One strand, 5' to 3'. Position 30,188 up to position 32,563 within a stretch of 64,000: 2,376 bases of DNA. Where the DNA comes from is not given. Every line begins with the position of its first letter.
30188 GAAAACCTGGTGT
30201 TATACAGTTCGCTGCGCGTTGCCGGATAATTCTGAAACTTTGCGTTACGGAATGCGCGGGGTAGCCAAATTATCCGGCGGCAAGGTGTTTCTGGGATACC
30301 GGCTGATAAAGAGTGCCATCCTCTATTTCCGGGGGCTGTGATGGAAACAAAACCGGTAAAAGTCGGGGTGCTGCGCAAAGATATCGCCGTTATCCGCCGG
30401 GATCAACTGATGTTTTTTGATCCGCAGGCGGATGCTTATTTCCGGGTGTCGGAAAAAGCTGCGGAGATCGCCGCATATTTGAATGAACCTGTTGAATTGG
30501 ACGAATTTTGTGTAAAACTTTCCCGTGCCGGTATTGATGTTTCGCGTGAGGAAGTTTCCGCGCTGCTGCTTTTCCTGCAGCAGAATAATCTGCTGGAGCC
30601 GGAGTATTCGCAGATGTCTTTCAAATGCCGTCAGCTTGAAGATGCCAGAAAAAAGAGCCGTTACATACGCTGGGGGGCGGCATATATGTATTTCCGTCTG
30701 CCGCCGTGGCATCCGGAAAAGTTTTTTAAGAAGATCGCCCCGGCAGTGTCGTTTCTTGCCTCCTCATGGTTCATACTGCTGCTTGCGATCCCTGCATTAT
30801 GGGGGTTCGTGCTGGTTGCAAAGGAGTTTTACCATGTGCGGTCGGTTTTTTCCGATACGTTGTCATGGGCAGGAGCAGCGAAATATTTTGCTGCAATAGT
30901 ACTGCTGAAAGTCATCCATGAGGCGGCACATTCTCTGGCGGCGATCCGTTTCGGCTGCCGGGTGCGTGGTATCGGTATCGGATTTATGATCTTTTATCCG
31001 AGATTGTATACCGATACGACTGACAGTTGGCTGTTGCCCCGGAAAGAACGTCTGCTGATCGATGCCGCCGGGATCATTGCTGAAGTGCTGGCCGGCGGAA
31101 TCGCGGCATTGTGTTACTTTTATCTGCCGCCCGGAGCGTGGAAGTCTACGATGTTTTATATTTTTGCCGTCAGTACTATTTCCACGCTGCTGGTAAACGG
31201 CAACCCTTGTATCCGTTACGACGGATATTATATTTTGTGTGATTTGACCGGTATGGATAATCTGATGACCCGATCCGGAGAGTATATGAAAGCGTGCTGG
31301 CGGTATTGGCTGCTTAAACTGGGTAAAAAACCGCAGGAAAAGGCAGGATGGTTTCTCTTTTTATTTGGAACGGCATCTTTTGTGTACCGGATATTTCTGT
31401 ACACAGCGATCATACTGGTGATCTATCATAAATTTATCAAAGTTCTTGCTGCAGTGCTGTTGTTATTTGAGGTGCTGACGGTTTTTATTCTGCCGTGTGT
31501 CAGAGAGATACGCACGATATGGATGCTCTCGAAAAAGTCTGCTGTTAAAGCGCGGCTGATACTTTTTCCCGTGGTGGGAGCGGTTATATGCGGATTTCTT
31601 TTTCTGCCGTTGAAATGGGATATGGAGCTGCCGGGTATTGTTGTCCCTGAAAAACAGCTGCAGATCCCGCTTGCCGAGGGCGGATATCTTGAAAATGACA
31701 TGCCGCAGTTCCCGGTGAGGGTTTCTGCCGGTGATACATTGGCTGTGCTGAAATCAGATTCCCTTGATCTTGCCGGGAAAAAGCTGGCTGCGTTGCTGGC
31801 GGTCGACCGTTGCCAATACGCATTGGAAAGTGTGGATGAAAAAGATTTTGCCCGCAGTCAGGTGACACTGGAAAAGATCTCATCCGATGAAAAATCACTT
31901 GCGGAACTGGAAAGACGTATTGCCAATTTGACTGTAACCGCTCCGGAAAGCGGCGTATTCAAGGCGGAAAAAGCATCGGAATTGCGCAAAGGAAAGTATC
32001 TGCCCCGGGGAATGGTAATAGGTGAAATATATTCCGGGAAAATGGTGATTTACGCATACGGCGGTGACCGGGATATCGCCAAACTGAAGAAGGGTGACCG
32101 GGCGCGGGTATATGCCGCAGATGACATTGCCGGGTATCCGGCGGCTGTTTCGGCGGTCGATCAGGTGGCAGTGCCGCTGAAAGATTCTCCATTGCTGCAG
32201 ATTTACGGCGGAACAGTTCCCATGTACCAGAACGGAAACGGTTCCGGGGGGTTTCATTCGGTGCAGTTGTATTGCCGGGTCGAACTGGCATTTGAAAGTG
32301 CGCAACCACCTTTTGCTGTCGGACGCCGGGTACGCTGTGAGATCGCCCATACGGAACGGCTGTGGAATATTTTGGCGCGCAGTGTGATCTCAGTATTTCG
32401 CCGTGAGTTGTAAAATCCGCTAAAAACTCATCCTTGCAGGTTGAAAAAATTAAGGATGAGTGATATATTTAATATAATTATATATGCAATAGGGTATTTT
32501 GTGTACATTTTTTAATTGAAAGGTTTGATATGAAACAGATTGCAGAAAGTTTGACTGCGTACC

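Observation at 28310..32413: GAF-like / PqqD-like / M50-protease membrane-fusion triad welded onto the 3' end of a T1SS-adhesin operon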

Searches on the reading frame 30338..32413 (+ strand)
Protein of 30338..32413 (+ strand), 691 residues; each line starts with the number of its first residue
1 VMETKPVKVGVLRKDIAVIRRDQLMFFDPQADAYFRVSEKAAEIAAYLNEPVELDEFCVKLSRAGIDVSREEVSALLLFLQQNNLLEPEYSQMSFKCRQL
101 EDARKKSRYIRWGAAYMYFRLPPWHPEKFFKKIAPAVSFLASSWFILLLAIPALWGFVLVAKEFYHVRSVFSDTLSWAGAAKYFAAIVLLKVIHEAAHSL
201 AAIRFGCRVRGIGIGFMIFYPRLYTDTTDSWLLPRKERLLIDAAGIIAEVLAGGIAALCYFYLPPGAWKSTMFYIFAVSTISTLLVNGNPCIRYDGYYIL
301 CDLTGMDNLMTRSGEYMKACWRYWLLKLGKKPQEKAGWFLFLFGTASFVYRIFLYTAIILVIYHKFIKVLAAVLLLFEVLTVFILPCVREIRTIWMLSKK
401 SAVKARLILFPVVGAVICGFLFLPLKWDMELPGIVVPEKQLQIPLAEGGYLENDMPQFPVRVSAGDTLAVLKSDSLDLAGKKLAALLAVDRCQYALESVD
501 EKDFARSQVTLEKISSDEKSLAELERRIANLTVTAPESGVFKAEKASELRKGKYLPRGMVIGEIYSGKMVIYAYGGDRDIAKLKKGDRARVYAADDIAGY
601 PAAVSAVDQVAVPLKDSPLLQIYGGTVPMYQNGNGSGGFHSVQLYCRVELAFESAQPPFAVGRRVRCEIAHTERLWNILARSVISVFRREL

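Call 3: search_protein_families(library=pfam, proteins=[window:30338-32413:+], max_evalue=0.01)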
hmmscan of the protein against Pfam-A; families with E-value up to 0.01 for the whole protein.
window:30338-32413:+ (691 aa): 1 family
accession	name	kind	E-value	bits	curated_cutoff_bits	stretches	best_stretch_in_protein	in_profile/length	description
PF02163.28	Peptidase_M50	-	6.7e-08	32.6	27.2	1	184-343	3-106/221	Peptidase family M50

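Call 4: search_protein_families(library=ncbifam, proteins=[window:30338-32413:+], max_evalue=0.01)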
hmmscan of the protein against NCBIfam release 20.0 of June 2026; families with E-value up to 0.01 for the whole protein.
window:30338-32413:+ (691 aa): 3 families
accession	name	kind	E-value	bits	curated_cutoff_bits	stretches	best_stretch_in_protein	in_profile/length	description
NF041824.1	daptide_HExxH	equivalog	4.9e-44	151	300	1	30-384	24-363/379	daptide biosynthesis intramembrane metalloprotease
NF058609.1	RiPP_HExxH_LiaK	equivalog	2e-10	40.7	225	1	130-310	44-218/246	YydH/LiaK family epipeptide maturation metalloprotease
TIGR01730.1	RND_mfp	subfamily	0.0067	15.4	94.9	0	429-586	15-188/322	efflux RND transporter periplasmic adaptor subunit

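Call 5: find_homologous_proteins(query=window:30338-32410:+)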
Query window:30338-32410:+ (691 aa): 344 proteins with E <= 0.001 among 8000 candidates; the best 120 are listed.
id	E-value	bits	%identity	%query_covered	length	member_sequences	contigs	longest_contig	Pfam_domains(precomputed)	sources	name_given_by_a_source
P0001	0.0e+0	1560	100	100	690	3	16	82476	PF02163.29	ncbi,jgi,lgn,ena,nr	ncbi:MAG: hypothetical protein E7057_01310 [Lentisphaerae bacterium]|nr:hypothetical protein [Lentis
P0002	0.0e+0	1132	73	100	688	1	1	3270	PF02163.29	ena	-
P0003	1.8e-291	987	63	100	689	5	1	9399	PF02163.29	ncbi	-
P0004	1.9e-279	947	61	100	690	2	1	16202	PF02163.29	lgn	-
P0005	3.8e-273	926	59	100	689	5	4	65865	PF02163.29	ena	-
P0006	3.1e-264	897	59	100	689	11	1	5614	PF02163.29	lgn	-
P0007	8.9e-260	882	57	100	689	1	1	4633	PF02163.29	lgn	-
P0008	1.1e-256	872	59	97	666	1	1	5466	PF02163.29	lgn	-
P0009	8.0e-253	859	55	100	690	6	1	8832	PF02163.29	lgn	-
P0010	6.7e-240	816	55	98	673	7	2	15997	PF02163.29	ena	-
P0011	5.7e-237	806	53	100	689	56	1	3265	PF02163.29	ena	-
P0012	1.2e-230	786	52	100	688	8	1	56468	PF02163.29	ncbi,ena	-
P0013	8.6e-230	783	53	100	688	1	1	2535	PF02163.29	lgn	-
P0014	3.7e-228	777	52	100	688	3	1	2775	PF02163.29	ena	-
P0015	4.3e-228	777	52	100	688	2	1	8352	PF02163.29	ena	-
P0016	1.4e-227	775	53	99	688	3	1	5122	PF02163.29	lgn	-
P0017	8.9e-227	773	54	100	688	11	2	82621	PF02163.29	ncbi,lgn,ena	-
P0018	9.6e-227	773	52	99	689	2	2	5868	PF02163.29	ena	-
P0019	2.0e-226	772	52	99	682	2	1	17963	PF02163.29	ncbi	-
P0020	5.7e-226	770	52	100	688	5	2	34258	PF02163.29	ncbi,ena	-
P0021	7.0e-226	770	52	100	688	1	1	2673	PF02163.29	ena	-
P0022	1.2e-225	769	53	99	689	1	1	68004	PF02163.29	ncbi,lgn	-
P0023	2.8e-225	768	52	100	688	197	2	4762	PF02163.29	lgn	-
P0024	2.9e-224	764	52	99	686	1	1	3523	PF02163.29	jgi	-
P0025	2.9e-224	764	52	100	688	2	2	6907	PF02163.29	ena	-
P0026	3.5e-224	764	52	100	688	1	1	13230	PF02163.29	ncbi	-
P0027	5.6e-224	763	51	99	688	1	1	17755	PF02163.29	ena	-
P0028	8.7e-223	760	52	100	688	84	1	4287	PF02163.29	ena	-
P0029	3.1e-221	754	50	99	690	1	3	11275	PF02163.29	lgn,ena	-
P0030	2.7e-220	751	50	100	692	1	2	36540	PF02163.29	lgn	-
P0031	9.0e-220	750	51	99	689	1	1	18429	PF02163.29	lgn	-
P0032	4.0e-219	747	49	99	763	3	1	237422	PF02163.29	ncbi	-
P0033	7.4e-219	747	51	100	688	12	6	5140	PF02163.29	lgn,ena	-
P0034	8.2e-219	746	50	100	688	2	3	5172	PF02163.29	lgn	-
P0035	2.2e-218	745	49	100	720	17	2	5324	PF02163.29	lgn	-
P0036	8.0e-218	743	48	99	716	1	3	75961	PF02163.29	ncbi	-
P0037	1.6e-217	742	51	100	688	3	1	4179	PF02163.29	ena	-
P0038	1.9e-217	742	49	99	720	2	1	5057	PF02163.29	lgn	-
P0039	8.7e-217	740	51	99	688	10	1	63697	PF02163.29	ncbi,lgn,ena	-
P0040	3.4e-216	738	48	99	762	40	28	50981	PF02163.29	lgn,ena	-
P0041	6.9e-216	737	51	99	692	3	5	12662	PF02163.29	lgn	-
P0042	5.3e-215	734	48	98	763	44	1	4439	PF02163.29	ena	-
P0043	5.9e-215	734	50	100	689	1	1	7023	PF02163.29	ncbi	-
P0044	1.2e-214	733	50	99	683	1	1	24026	PF02163.29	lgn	-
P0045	6.3e-214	730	48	99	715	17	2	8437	PF02163.29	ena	-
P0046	1.1e-213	729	48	100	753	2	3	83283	PF02163.29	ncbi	-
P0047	2.8e-213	728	48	100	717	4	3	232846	PF02163.29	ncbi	-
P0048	3.3e-213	728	49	100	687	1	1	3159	PF02163.29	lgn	-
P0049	8.9e-213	726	48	100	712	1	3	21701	PF02163.29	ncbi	-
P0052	7.8e-211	720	49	100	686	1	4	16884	PF02163.29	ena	-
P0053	1.2e-209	716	49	100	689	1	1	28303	PF02163.29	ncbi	-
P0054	1.5e-209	716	49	97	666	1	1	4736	PF02163.29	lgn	-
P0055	4.1e-209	714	49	99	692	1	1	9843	PF02163.29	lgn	-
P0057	1.1e-206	706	47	99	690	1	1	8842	PF02163.29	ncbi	-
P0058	2.9e-205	702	49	99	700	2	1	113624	PF02163.29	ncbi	-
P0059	9.1e-205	700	46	99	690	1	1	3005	PF02163.29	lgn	-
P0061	2.5e-203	695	49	100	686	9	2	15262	PF02163.29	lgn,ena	-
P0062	8.5e-203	693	47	99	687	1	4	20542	PF02163.29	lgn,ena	-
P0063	1.3e-202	693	49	100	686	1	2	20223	PF02163.29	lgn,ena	-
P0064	2.0e-202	692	47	99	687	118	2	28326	PF02163.29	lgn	-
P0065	2.5e-202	692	47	99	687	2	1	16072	PF02163.29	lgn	-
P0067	4.8e-202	691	47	99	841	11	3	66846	PF02163.29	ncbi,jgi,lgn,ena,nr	ncbi:MAG TPA: hypothetical protein P5543_03090 [Planctomycetota bacterium]|nr:hypothetical protein [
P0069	2.1e-201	689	47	99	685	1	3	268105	PF02163.29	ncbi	-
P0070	3.3e-201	688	47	99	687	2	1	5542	PF02163.29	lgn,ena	-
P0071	4.7e-201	688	48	100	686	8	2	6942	PF02163.29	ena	-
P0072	1.4e-200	686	47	99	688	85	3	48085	PF02163.29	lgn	-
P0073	1.5e-200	686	47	100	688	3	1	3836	PF02163.29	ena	-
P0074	3.1e-199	682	47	100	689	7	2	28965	PF02163.29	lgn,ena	-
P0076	4.3e-199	681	47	99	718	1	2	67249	PF02163.29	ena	-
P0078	1.2e-198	680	46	99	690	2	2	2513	PF02163.29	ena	-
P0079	4.4e-198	678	46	97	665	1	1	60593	PF02163.29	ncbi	-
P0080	3.3e-197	675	47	99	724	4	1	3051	PF02163.29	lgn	-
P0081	5.2e-197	674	47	100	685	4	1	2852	PF02163.29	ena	-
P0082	7.3e-197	674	47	100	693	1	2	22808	PF02163.29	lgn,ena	-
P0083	7.6e-197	674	45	99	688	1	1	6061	PF02163.29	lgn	-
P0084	9.0e-197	674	47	100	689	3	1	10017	PF02163.29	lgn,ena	-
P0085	1.7e-196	673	47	100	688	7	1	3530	PF02163.29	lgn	-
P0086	5.8e-196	671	48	100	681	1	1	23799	PF02163.29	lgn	-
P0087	7.0e-196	671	47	100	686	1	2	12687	PF02163.29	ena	-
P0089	1.9e-195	669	46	100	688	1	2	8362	PF02163.29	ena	-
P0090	2.1e-195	669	46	99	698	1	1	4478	PF02163.29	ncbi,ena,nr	ncbi:MAG: hypothetical protein IKA79_06055 [Lentisphaeria bacterium]|nr:hypothetical protein [Lentis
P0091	3.6e-195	668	46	99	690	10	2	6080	PF02163.29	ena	-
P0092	3.8e-195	668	47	99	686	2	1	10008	PF02163.29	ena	-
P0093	4.3e-195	668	46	99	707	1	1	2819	PF02163.29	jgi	-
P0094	2.4e-194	666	47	100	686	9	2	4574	PF02163.29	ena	-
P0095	4.4e-194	665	46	100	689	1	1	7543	PF02163.29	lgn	-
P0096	4.9e-194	665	50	88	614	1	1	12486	PF02163.29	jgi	-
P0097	9.3e-194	664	53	83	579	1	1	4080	PF02163.29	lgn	-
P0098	2.7e-193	662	47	99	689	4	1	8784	PF02163.29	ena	-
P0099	4.2e-193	661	46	99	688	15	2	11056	PF02163.29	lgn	-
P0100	4.4e-193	661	47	99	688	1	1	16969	PF02163.29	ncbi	-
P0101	4.4e-193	661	46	99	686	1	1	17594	PF02163.29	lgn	-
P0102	5.8e-193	661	44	99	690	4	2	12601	PF02163.29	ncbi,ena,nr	ncbi:MAG: hypothetical protein J6S73_00885 [Lentisphaeria bacterium]|nr:hypothetical protein [Lentis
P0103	8.8e-193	660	45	99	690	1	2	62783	PF02163.29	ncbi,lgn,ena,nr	ncbi:MAG: hypothetical protein IJV89_03010 [Lentisphaeria bacterium]|nr:hypothetical protein [Lentis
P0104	9.1e-193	660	47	100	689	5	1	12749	PF02163.29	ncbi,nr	ncbi:MAG: hypothetical protein IKP58_03225 [Victivallales bacterium]|nr:hypothetical protein [Victiv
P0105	1.4e-192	660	47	100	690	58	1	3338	PF02163.29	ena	-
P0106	1.5e-192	660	45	99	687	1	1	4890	PF02163.29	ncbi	-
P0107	2.0e-192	659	45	99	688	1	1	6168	PF02163.29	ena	-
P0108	2.0e-192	659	45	99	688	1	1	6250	PF02163.29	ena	-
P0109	3.2e-192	659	45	99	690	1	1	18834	PF02163.29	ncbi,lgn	-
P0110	3.9e-192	658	45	99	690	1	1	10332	PF02163.29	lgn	-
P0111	4.0e-192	658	45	99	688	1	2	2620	PF02163.29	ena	-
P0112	4.4e-192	658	45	99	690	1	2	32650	PF02163.29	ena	-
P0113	5.7e-192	658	46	99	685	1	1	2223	PF02163.29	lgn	-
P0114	7.9e-192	657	45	99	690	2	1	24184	PF02163.29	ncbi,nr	ncbi:MAG: hypothetical protein IKD46_01960 [Lentisphaeria bacterium]|nr:hypothetical protein [Lentis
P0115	8.1e-192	657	45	99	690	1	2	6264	PF02163.29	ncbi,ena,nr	ncbi:MAG: hypothetical protein IJC34_01205 [Lentisphaeria bacterium]|nr:hypothetical protein [Lentis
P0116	2.0e-191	656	47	100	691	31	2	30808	PF02163.29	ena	-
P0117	3.4e-191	655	46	99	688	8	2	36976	PF02163.29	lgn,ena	-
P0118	3.7e-191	655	45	100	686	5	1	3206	PF02163.29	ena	-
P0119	5.1e-191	655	46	99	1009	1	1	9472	PF02163.29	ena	-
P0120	6.3e-191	654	46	100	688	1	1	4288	PF02163.29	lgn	-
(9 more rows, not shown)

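Call 9: find_related_loci(query=A1, collection=genome_contigs, flank=10000)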
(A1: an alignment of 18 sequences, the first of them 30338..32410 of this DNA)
Query A1 (691 aa) in genome_contigs; peptide patterns used: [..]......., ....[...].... (x = any residue, [..] = any of these).
229 stretches matched a pattern; 209 encode a relative of the query (tblastn E <= 1e-3); the best 80 are kept; 80 distinct loci.
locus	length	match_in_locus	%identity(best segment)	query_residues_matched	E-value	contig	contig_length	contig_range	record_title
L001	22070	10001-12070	60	1-691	0e+0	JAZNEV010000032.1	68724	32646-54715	MAG: Victivallaceae bacterium isolate T1900044717_TS20190183.MAGScoT_cleanbin_000035 SGB_1889_k141_1147533, whole genome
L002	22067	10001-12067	59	2-691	0e+0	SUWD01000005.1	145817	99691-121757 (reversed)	MAG: Lentisphaerae bacterium isolate SIG89 NODE_2317_length_145817_cov_7.061425, whole genome shotgun sequence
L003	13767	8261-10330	55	1-691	0e+0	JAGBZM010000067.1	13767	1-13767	MAG: Lentisphaeria bacterium isolate RGIG9588 Yak_Colon.Co__c2529503, whole genome shotgun sequence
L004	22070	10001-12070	55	1-691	0e+0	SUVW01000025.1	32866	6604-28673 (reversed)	MAG: Lentisphaerae bacterium isolate SIG82 NODE_6746_length_32866_cov_3.411100, whole genome shotgun sequence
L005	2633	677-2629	54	1-652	0e+0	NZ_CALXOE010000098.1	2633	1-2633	MAG: uncultured Victivallis sp. isolate BRZ_FG__bin79 BRZ_FG__NODE_59525_length_2633_cov_13.816510, whole genome shotgun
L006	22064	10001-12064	52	1-691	0e+0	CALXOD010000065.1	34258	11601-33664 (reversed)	MAG: uncultured Victivallaceae bacterium isolate E02__bin272 genome assembly, contig: E02__k127_1329501, whole genome sh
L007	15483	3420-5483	54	1-691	0e+0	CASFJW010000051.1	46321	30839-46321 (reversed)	uncultured Lentisphaeria bacterium isolate SI.O16.metabat-bins.66 genome assembly, contig: SI.O16.metabat-bins.66.fa_k14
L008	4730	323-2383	48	9-691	0e+0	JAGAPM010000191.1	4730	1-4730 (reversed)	MAG: Lentisphaeria bacterium isolate RGIG8655 Water_deer_Cecum.Co__c807628, whole genome shotgun sequence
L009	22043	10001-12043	53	9-691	0e+0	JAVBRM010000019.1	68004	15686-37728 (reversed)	MAG: Victivallaceae bacterium isolate EPI_MAG_00195 c_000012021862, whole genome shotgun sequence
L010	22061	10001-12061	52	1-690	0e+0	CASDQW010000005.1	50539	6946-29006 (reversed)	uncultured Lentisphaeria bacterium isolate CO.O38.metabat-bins.116 genome assembly, contig: CO.O38.metabat-bins.116.fa_k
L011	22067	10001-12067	59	1-691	0e+0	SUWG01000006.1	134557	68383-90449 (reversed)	MAG: Lentisphaerae bacterium isolate SIG92 NODE_2788_length_134557_cov_3.794837, whole genome shotgun sequence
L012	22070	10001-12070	48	7-691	0e+0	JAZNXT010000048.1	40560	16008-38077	MAG: Victivallales bacterium isolate T1900044778_TS20190244.MAGScoT_cleanbin_000024 SGB_2527_k141_2647386, whole genome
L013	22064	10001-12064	52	1-691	0e+0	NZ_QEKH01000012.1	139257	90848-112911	Victivallis vadensis strain DSM 14823 Ga0215691_112, whole genome shotgun sequence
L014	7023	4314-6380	50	2-691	0e+0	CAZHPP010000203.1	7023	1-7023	MAG TPA_asm: uncultured Victivallales bacterium isolate SRP216815_co1_143 genome assembly, contig: NODE_15351_length_702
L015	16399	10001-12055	47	9-691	0e+0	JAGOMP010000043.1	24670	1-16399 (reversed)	MAG: Planctomycetota bacterium isolate Go_SlDig_bin_27 Go_SlDig_5615_length_24670_cov_10.785030, whole genome shotgun se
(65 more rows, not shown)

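Call 34: predict_structure(alignment_id=A1)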
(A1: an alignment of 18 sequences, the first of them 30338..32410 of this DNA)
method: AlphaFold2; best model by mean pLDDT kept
length: 691 residues; sequences in the alignment: 18
mean_pLDDT: 79.3   pTM: 0.52
mean pLDDT of the five models: 79.3, 77.4, 76.0, 75.6, 74.0
residues with pLDDT >= 90: 116; 70-90: 432; 50-70: 139; < 50: 4
segments of 3 or more residues with pLDDT < 50: 1-3
pLDDT, mean of each block of 10 residues (from residue 1): 60 77 70 73 84 85 85 82 72 63 63 56 71 83 88 92 83 66 79 85 79 59 60 74 86 93 86 86 77 78 78 84 78 84 85 69 60 68 72 71 65 80 81 89 91 87 91 90 90 80 65 89 91 90 84 90 86 87 88 83 90 86 83 68 89 82 88 79 70 44
secondary structure, 60 per line:
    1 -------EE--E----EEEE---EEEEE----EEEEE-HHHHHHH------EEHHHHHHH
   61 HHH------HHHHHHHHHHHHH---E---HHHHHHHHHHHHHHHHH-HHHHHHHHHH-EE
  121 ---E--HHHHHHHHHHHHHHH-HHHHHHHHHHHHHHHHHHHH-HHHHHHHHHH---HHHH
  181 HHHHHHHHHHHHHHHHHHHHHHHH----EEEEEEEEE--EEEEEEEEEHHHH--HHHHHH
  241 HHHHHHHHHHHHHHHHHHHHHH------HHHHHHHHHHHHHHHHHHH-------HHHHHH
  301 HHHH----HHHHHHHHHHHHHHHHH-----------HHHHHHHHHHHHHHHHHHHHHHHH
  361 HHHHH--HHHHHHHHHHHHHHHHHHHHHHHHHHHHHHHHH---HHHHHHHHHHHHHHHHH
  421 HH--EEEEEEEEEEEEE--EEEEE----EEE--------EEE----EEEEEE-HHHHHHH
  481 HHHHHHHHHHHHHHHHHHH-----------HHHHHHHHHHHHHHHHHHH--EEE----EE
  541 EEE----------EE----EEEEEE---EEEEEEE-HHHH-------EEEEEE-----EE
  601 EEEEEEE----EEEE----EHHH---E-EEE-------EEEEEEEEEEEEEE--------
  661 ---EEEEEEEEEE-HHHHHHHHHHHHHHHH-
elements in order: E17-20 E24-28 E33-37 H39-45 H54-63 H70-82 H90-106 H108-117 H127-141 H143-162 H164-173 H177-204 E209-217 E220-228 H229-232 H235-262 H269-287 H295-304 H309-325 H337-365 H368-400 H404-422 E425-437 E440-444 E449-451 E460-462 E467-472 H474-499 H511-529 E532-534 E539-543 E560-565 E569-575 H577-580 E588-593 E599-607 E612-615 E629-631 E639-652 E664-673 H675-690

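Call 43: fold_search(model_id=the predicted structure, library=pdb)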
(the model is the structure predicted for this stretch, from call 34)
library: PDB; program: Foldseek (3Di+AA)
matches with E <= 10: 192; with E <= 0.001: 67
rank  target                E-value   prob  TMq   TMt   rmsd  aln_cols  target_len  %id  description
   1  3fpp_A                2.6e-11  1.00  0.24  0.57  11.4       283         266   13  Crystal structure of E.coli MacA (released 2009-04-28)
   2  1vf7_G                4.8e-11  1.00  0.24  0.56   6.5       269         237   13  Crystal structure of the membrane fusion protein, MexA of the multidrug transporter (released 2004-05-25)
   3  1vf7_C                7.1e-11  1.00  0.25  0.61   6.0       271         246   12  Crystal structure of the membrane fusion protein, MexA of the multidrug transporter (released 2004-05-25)
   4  3lnn_B                7.5e-11  1.00  0.25  0.64   5.9       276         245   15  Crystal structure of ZneB from Cupriavidus metallidurans (released 2010-06-30)
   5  9qgy_G                1.1e-10  1.00  0.24  0.46  11.1       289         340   12  Structure of the YbjP lipoprotein bound to the MacAB-TolC tripartite efflux pump (released 2026-03-25)
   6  1vf7_H                1.4e-10  1.00  0.24  0.59   6.1       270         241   12  Crystal structure of the membrane fusion protein, MexA of the multidrug transporter (released 2004-05-25)
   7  8zar_C                1.4e-10  1.00  0.21  0.39  18.5       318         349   13  EmrAB-TolC MFS-type tripartite multidrug efflux pump FA (released 2025-04-30)
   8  3fpp_B                1.5e-10  1.00  0.24  0.58   9.3       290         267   13  Crystal structure of E.coli MacA (released 2009-04-28)
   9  1vf7_E                1.9e-10  1.00  0.25  0.57   6.1       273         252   12  Crystal structure of the membrane fusion protein, MexA of the multidrug transporter (released 2004-05-25)
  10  9v53_A1               2.2e-10  1.00  0.22  0.40   9.2       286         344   11  Structure of TolC, YbjP, and AcrABZ complex (released 2025-11-05)
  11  1t5e_A                2.7e-10  1.00  0.23  0.59   6.4       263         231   11  The structure of MexA (released 2004-05-18)
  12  8zal_A                3.2e-10  1.00  0.22  0.41  18.3       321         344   13  EmrAB-TolC MFS-type tripartite multidrug efflux pump EA (released 2025-04-30)
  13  6ta5_D                3.9e-10  1.00  0.24  0.45   7.2       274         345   11  OprM-MexA complex from the MexAB-OprM Pseudomonas aeruginosa whole assembly reconstituted in nanodiscs (released 2020-09-16)
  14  1vf7_K                4.3e-10  1.00  0.23  0.57   6.3       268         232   14  Crystal structure of the membrane fusion protein, MexA of the multidrug transporter (released 2004-05-25)
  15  1vf7_F                4.7e-10  1.00  0.23  0.57   7.2       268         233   12  Crystal structure of the membrane fusion protein, MexA of the multidrug transporter (released 2004-05-25)
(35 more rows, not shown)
